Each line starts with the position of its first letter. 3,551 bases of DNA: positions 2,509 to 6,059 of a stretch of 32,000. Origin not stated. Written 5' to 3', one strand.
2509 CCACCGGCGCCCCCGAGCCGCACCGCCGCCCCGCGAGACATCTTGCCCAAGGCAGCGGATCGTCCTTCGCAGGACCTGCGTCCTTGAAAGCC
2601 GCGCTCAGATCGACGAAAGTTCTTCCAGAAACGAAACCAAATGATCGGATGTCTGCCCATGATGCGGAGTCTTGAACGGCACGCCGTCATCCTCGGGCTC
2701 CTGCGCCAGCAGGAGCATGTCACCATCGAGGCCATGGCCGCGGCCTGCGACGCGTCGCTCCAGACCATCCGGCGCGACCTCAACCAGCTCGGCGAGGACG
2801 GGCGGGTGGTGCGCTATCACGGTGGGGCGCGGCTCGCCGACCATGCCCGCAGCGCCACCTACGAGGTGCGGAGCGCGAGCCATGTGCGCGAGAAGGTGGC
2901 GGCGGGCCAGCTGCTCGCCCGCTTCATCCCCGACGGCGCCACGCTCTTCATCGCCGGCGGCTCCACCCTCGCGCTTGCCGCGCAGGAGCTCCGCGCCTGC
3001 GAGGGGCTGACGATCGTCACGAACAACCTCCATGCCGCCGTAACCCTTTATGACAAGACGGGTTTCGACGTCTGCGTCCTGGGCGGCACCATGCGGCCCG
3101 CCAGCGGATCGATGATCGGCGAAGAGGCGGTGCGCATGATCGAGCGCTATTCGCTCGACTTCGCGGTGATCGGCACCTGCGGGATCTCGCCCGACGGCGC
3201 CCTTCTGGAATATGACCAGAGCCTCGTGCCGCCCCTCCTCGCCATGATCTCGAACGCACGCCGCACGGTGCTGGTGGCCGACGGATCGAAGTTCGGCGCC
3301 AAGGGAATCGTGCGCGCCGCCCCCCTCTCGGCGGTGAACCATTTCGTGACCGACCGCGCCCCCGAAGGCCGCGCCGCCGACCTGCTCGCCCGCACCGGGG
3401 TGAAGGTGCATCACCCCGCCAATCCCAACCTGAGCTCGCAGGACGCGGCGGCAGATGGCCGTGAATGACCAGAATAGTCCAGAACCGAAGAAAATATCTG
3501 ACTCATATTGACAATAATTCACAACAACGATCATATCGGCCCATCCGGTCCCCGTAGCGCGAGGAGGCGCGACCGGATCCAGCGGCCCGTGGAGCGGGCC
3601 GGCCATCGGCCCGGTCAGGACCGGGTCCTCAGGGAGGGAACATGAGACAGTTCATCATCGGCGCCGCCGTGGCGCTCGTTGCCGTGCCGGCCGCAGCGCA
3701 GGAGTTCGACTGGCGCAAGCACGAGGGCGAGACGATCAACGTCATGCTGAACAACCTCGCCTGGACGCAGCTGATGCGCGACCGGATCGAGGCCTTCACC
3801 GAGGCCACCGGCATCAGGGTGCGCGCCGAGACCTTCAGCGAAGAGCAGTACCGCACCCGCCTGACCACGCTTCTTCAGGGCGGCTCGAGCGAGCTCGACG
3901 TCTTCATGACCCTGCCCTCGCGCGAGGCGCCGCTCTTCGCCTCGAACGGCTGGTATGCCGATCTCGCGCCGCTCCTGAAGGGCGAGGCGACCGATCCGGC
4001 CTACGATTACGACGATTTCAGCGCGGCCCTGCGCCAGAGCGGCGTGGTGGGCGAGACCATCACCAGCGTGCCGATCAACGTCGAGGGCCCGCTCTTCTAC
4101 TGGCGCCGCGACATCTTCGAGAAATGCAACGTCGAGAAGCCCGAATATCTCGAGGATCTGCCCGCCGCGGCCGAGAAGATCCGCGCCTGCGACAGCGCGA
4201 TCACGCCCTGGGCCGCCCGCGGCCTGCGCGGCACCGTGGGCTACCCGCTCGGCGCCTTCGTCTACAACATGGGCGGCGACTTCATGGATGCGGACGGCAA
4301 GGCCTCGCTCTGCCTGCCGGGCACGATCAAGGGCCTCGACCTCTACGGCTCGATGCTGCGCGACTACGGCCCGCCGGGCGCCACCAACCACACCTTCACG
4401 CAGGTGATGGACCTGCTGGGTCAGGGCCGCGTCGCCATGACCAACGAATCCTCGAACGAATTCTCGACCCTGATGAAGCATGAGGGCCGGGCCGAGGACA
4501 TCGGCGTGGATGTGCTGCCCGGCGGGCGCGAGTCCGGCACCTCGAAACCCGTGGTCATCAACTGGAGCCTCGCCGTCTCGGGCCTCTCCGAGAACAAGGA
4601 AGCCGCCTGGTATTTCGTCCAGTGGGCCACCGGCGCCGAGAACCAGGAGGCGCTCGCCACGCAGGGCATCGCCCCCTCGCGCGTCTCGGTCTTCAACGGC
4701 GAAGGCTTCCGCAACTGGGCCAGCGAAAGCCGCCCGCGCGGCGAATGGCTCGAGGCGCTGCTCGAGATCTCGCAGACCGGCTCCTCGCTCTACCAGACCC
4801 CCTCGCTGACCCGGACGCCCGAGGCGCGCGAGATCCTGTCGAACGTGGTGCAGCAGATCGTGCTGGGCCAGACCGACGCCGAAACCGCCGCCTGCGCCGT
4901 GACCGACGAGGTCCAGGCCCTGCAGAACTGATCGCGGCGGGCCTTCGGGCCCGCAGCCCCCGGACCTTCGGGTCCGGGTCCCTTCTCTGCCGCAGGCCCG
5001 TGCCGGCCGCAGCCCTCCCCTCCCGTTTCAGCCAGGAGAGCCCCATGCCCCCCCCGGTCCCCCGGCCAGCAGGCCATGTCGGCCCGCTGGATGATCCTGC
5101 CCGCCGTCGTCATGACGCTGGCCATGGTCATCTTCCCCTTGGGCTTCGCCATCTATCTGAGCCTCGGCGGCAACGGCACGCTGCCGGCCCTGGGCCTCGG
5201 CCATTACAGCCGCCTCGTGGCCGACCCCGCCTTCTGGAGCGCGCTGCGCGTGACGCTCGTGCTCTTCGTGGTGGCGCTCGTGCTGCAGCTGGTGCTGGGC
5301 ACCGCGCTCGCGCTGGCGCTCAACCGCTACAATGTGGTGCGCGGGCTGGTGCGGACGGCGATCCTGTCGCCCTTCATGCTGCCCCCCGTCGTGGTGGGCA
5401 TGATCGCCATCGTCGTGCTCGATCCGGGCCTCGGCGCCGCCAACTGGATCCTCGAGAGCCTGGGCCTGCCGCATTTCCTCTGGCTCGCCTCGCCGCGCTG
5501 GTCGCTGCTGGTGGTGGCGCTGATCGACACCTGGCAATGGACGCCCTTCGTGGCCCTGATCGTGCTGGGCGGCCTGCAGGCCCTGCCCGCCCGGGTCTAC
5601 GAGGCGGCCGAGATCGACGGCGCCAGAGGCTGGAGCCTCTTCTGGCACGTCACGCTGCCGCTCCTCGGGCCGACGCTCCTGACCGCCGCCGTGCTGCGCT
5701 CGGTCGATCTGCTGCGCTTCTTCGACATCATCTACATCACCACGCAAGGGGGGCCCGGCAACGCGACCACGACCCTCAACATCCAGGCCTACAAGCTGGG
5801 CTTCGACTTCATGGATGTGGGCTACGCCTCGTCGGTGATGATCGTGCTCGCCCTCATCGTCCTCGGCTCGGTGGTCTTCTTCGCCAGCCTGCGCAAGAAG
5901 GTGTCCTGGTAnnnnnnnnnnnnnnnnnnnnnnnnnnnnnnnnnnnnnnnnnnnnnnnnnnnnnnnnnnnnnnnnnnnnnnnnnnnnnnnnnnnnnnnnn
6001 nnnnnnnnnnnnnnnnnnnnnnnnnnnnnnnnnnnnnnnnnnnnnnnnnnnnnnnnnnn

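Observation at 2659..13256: Plasmid-borne operon resembling a non-canonical sulfoglycolysis (sulfo-EMP-like) pathway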

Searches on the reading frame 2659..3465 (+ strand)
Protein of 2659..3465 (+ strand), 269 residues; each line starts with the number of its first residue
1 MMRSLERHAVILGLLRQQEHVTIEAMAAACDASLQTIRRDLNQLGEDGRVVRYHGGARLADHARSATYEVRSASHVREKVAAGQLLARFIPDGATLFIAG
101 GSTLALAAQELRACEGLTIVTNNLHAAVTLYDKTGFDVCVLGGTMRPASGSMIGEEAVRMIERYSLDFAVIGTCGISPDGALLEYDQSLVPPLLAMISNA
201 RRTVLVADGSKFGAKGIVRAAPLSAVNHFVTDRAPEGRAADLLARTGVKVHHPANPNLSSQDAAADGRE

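Call 5: search_protein_families(library=pfam, proteins=[window:2659-3465:+])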
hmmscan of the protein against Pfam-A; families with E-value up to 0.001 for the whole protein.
window:2659-3465:+ (269 aa): 3 families
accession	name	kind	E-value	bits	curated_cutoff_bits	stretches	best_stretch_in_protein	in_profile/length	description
PF00455.28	DeoRC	-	1.3e-40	139.4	31.8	1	75-233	2-160/160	DeoR C terminal sensor domain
PF08220.18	HTH_DeoR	-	3.3e-16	59.2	21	1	7-61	1-55/57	DeoR-like helix-turn-helix domain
PF08279.18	HTH_11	-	0.00045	20.5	25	1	9-48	3-43/55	HTH domain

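Call 6: search_protein_families(library=ncbifam, proteins=[window:2659-3465:+])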
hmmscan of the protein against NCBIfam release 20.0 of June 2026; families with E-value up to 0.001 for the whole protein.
window:2659-3465:+ (269 aa): 10 families
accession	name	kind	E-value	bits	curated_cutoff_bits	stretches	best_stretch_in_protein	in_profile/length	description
NF008154.0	PRK10906.1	equivalog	3.5e-52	177.2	331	1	2-248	1-247/252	DeoR/GlpR family transcriptional regulator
NF041397.1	TranRegGlpR_Halo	equivalog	1.5e-44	152.5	300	1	5-251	4-250/253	HTH-type transcriptional regulator GlpR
NF040755.1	AgaR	equivalog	5.6e-32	110.9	260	1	2-250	2-253/256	transcriptional repressor AgaR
NF007753.1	PRK10434.1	equivalog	3.8e-30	105.3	350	1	2-250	1-250/253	glucitol operon DNA-binding transcriptional repressor SrlR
NF040890.1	trans_reg_YgbI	equivalog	1.1e-29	103.8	400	1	4-250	3-249/253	DNA-binding transcriptional repressor YgbI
NF007316.0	PRK09802.1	equivalog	5.2e-27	94.7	351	1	5-250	16-264/269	DeoR family transcriptional regulator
NF010034.0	PRK13509.1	equivalog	2.4e-23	82.8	244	1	2-250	1-248/251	HTH-type transcriptional regulator UlaR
NF040887.2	trans_reg_YciT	exception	1.2e-21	77.4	450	1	7-251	4-244/246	DNA-binding transcriptional regulator YciT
NF007720.0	PRK10411.1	equivalog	3.9e-19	68.9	259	1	6-236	4-236/243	L-fucose operon activator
NF007961.0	PRK10681.1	equivalog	5.7e-18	65.2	244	1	3-250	4-250/252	DNA-binding transcriptional repressor DeoR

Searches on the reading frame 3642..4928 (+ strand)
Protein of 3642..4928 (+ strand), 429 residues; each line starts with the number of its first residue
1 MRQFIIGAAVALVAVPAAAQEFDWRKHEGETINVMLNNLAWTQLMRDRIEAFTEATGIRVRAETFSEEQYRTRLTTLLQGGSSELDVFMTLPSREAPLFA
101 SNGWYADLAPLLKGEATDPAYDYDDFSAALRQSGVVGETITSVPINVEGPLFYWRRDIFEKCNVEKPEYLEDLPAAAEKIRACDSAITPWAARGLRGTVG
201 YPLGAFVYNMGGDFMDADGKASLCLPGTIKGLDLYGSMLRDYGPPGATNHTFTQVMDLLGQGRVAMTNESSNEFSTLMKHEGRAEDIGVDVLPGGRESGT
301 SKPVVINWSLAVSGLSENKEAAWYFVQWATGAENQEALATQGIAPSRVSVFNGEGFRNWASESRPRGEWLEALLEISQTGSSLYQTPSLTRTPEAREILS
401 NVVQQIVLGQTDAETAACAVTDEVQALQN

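Call 5: search_protein_families(library=pfam, proteins=[window:3642-4928:+])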
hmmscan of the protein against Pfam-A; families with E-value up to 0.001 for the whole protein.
window:3642-4928:+ (429 aa): 2 families
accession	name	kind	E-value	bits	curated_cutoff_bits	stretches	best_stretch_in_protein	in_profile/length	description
PF01547.30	SBP_bac_1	-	8.5e-36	124.9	26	1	47-336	12-307/307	Bacterial extracellular solute-binding protein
PF13416.11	SBP_bac_8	-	7.9e-27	95.2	27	1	48-355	2-270/279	Bacterial extracellular solute-binding protein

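Call 6: search_protein_families(library=ncbifam, proteins=[window:3642-4928:+])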
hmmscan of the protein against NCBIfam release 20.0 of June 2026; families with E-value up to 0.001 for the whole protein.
window:3642-4928:+ (429 aa): 0 families

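Call 39: search_solved_structures(query=window:3642-4928:+, max_evalue=0.001)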
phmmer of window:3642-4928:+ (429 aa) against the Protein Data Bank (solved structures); distinct sequences matched with E-value up to 0.001: 28.
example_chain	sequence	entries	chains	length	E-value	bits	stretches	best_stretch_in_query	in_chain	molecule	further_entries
4rya_A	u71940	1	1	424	3.5e-22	82.3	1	44-339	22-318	ABC transporter substrate binding protein (Sorbitol)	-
5iai_A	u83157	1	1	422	6.8e-19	71.4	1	28-417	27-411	Sugar ABC transporter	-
1eu8_A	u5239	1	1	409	4.2e-15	59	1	58-355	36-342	TREHALOSE/MALTOSE BINDING PROTEIN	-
5ci5_A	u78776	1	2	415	3.6e-12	49.3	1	46-418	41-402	Extracellular solute-binding protein family 1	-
6dtq_A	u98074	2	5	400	9.5e-11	44.6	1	102-356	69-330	maltose-binding protein MalE3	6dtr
7c1b_A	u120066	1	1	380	8e-08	35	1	137-364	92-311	Sugar ABC transporter, periplasmic sugar-binding protein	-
7c16_A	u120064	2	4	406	8.8e-08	34.8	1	137-363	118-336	Sugar ABC transporter, periplasmic sugar-binding protein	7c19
7c14_A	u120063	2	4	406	9.9e-08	34.7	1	137-364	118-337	Sugar ABC transporter, periplasmic sugar-binding protein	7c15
7c0y_A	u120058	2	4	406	1e-07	34.6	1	137-363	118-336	Sugar ABC transporter, periplasmic sugar-binding protein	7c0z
7c0t_A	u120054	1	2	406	1.4e-07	34.2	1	136-363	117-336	Sugar ABC transporter, periplasmic sugar-binding protein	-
7c0v_A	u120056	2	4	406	1.5e-07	34.1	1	137-363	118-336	Sugar ABC transporter, periplasmic sugar-binding protein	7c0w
7c0f_A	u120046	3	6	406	1.7e-07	33.9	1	137-363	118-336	Sugar ABC transporter, periplasmic sugar-binding protein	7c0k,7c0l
7c0x_A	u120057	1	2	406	1.7e-07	33.9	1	137-363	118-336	Sugar ABC transporter, periplasmic sugar-binding protein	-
7c0o_A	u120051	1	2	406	1.7e-07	33.9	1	137-363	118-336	Sugar ABC transporter, periplasmic sugar-binding protein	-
7c0r_A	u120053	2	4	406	1.8e-07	33.8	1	137-363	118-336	Sugar ABC transporter, periplasmic sugar-binding protein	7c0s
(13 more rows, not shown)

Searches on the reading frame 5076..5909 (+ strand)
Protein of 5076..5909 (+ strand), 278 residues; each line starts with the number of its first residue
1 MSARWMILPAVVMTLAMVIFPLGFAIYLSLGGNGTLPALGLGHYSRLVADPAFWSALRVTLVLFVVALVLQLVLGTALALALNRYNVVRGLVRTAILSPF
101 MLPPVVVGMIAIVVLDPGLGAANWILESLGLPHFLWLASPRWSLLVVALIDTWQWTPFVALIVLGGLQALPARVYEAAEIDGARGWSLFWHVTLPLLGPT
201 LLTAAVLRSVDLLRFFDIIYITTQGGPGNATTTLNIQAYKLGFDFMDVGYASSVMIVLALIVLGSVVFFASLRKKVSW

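Call 5: search_protein_families(library=pfam, proteins=[window:5076-5909:+])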
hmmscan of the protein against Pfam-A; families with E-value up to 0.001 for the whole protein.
window:5076-5909:+ (278 aa): 1 family
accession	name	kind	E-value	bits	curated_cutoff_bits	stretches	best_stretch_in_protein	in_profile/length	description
PF00528.27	BPD_transp_1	-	2.5e-21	76.7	26.4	1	72-269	2-173/184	Binding-protein-dependent transport system inner membrane component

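Call 6: search_protein_families(library=ncbifam, proteins=[window:5076-5909:+])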
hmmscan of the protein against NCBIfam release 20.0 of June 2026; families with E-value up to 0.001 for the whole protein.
window:5076-5909:+ (278 aa): 24 families
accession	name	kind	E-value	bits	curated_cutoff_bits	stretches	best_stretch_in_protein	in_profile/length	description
NF007852.0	PRK10561.1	equivalog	1.8e-23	83.9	335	1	6-277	17-293/295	sn-glycerol-3-phosphate ABC transporter permease UgpA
NF040931.1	ABC_arch_GlcT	equivalog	9e-21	74.7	360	1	6-267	1-265/278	glucose ABC transporter permease GlcT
TIGR02141.1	modB_ABC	equivalog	1.5e-18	67.2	182.6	1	59-268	2-204/208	molybdate ABC transporter permease subunit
TIGR00969.1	3a0106s02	subfamily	1.6e-17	63.9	240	1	39-263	45-263/272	sulfate ABC transporter permease subunit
TIGR02140.1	permease_CysW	equivalog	4.1e-16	59.3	329.1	1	7-263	6-249/261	sulfate ABC transporter permease subunit CysW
NF008232.0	PRK10999.1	equivalog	1.9e-14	53.3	392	1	53-233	283-464/520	maltose ABC transporter permease MalF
TIGR02139.1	permease_CysT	equivalog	4.5e-14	52.7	246.1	1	38-266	33-255/265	sulfate ABC transporter permease subunit CysT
NF011624.0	PRK15050.1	equivalog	6.2e-14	51.8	247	1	3-272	25-282/297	2-aminoethylphosphonate ABC transporter permease subunit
TIGR01581.1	Mo_ABC_porter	hypoth_equivalog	4.9e-13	49.1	210.3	1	43-261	9-220/225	ABC transporter permease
NF008208.0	PRK10971.1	equivalog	2.8e-12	46.7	415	1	8-271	10-268/277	sulfate/thiosulfate ABC transporter permease CysT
TIGR03226.1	PhnU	equivalog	5.7e-10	39.1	283.45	1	2-273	42-301/311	2-aminoethylphosphonate ABC transporter permease subunit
NF006939.0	PRK09421.1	equivalog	1.1e-09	38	262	1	52-241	7-189/230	molybdate ABC transporter permease subunit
TIGR03262.1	PhnU2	equivalog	1.1e-09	37.5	593.25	1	10-261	10-247/546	putative 2-aminoethylphosphonate ABC transporter permease subunit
NF008620.0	PRK11602.1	equivalog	3.2e-09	36.4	442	1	38-263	47-266/291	sulfate/thiosulfate ABC transporter permease CysW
NF040932.1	ABC_arch_GlcU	equivalog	4.1e-09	36.5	340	1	153-254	142-243/272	glucose ABC transporter permease GlcU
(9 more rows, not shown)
